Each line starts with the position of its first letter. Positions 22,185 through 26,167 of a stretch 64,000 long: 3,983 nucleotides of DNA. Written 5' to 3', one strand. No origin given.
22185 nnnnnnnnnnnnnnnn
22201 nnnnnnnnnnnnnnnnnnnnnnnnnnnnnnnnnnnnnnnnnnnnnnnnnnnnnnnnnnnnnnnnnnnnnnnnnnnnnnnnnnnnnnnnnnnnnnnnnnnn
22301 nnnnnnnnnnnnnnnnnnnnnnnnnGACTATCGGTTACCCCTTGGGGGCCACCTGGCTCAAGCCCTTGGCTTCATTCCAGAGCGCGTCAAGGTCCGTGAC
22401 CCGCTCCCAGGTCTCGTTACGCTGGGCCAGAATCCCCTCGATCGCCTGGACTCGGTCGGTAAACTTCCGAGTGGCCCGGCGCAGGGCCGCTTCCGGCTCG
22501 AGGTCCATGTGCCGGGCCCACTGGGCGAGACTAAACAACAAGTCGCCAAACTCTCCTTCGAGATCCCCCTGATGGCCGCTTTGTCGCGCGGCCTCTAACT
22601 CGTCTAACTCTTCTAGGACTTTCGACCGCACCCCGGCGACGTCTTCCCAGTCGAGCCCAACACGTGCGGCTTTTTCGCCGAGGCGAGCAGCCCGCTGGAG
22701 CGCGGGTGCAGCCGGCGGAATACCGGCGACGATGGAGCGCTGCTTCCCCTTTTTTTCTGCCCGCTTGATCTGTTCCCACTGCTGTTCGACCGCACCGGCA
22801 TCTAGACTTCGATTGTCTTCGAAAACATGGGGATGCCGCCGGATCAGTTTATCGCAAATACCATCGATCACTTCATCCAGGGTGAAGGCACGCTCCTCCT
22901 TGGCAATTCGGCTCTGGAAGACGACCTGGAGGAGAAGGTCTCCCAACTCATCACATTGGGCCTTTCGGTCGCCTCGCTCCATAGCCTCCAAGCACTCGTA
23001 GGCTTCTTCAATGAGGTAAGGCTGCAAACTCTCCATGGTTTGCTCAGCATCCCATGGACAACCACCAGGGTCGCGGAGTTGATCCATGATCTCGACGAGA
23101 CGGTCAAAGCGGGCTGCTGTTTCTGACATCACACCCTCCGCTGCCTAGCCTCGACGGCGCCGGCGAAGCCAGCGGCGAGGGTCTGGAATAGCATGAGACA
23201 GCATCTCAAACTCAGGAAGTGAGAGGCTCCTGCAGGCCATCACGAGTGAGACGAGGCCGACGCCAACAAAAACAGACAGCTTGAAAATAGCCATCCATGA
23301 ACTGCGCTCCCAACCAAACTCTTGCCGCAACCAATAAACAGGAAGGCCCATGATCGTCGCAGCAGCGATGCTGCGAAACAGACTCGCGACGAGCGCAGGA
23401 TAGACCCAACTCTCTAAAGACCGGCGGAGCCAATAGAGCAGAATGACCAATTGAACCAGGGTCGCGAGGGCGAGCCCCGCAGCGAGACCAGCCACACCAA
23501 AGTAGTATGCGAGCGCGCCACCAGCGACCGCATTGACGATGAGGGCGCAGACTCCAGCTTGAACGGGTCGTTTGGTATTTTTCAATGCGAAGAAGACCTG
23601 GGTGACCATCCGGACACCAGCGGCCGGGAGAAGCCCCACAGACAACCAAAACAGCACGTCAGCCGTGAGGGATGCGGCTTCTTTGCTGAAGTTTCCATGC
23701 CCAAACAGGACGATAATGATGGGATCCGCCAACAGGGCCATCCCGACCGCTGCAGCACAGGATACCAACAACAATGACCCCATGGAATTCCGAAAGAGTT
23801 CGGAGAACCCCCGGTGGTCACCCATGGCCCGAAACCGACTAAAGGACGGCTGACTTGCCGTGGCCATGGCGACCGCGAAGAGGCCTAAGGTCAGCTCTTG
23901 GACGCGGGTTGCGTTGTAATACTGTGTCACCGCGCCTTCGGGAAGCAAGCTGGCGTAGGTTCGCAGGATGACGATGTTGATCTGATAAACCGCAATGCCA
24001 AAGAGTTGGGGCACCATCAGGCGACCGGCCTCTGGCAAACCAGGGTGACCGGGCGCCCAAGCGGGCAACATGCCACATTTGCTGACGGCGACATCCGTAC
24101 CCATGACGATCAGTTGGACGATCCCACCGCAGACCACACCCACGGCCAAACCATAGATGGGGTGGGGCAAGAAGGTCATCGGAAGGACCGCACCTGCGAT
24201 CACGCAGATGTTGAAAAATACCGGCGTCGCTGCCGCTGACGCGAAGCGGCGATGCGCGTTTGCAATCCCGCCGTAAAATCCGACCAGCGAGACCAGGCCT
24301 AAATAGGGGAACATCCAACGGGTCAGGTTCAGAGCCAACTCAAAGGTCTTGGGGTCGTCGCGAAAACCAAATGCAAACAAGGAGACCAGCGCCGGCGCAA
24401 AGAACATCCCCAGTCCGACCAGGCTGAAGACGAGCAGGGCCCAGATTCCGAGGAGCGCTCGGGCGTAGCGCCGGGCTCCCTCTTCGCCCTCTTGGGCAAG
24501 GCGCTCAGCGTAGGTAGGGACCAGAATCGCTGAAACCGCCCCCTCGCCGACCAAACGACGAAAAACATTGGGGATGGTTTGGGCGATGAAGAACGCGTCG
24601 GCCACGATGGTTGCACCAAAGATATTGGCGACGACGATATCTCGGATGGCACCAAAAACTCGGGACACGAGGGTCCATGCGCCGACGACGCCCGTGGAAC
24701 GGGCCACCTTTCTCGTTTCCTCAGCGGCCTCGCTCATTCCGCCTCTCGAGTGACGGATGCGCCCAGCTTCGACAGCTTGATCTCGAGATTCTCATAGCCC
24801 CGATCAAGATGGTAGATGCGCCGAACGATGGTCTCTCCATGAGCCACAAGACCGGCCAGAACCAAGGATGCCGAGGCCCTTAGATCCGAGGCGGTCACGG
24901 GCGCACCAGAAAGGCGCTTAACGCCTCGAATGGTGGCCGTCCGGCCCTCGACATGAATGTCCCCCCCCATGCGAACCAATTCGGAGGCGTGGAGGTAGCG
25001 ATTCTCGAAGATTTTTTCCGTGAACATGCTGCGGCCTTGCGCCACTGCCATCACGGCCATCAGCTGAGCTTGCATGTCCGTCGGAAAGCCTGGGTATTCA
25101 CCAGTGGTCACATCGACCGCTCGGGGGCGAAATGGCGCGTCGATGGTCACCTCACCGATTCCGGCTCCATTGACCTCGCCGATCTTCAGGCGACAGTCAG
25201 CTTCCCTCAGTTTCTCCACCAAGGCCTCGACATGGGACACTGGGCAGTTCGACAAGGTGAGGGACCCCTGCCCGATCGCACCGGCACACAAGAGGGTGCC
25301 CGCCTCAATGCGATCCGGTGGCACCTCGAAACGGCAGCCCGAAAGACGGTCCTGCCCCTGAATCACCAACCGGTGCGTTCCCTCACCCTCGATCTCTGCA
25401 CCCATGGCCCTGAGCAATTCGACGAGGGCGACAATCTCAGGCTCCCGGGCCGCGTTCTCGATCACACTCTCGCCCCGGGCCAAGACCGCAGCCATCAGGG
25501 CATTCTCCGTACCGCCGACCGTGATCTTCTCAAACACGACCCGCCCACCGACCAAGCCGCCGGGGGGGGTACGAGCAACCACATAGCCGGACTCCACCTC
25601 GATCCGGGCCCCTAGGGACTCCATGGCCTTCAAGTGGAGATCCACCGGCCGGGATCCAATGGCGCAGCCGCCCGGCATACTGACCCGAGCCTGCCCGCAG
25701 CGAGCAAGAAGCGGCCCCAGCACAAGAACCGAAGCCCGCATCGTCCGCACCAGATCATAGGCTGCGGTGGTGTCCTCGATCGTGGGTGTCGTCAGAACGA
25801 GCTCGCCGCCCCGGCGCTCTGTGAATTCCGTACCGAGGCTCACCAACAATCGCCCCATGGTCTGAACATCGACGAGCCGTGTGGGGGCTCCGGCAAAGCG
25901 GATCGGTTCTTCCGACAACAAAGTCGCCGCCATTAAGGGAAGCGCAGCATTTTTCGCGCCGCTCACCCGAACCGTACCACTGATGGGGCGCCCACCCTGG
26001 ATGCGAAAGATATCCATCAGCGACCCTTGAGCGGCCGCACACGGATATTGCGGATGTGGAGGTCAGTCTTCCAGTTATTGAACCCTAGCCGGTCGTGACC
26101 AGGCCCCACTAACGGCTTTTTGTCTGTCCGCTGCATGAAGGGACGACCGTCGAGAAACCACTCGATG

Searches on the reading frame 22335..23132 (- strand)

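Call 12: search_protein_families(library=pfam, proteins=[window:22335-23132:-], max_evalue=0.01)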
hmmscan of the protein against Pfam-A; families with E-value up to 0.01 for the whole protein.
window:22335-23132:- (265 aa): 2 families
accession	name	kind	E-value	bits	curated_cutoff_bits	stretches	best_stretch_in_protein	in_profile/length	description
PF03819.22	MazG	-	2.8e-35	120.9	22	2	31-104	1-74/74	MazG nucleotide pyrophosphohydrolase domain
PF01503.22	PRA-PH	-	3.2e-10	40.7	21.3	2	28-68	21-62/86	Phosphoribosyl-ATP pyrophosphohydrolase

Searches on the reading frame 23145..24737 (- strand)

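Call 12: search_protein_families(library=pfam, proteins=[window:23145-24737:-], max_evalue=0.01)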
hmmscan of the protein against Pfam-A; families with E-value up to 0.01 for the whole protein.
window:23145-24737:- (530 aa): 2 families
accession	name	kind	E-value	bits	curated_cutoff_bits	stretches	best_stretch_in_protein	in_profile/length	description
PF03023.19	MurJ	-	8.6e-100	334.9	27.4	1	36-476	1-440/451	Lipid II flippase MurJ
PF01554.23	MatE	-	0.00033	20.8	24.9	1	258-404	16-157/161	MatE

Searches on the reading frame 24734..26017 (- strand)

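Call 12: search_protein_families(library=pfam, proteins=[window:24734-26017:-], max_evalue=0.01)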
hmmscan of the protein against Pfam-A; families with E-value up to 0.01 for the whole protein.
window:24734-26017:- (427 aa): 1 family
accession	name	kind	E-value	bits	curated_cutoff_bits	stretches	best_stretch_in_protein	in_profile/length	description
PF00275.25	EPSP_synthase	-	1e-98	331.3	22.8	1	7-414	2-416/417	EPSP synthase (3-phosphoshikimate 1-carboxyvinyltransferase)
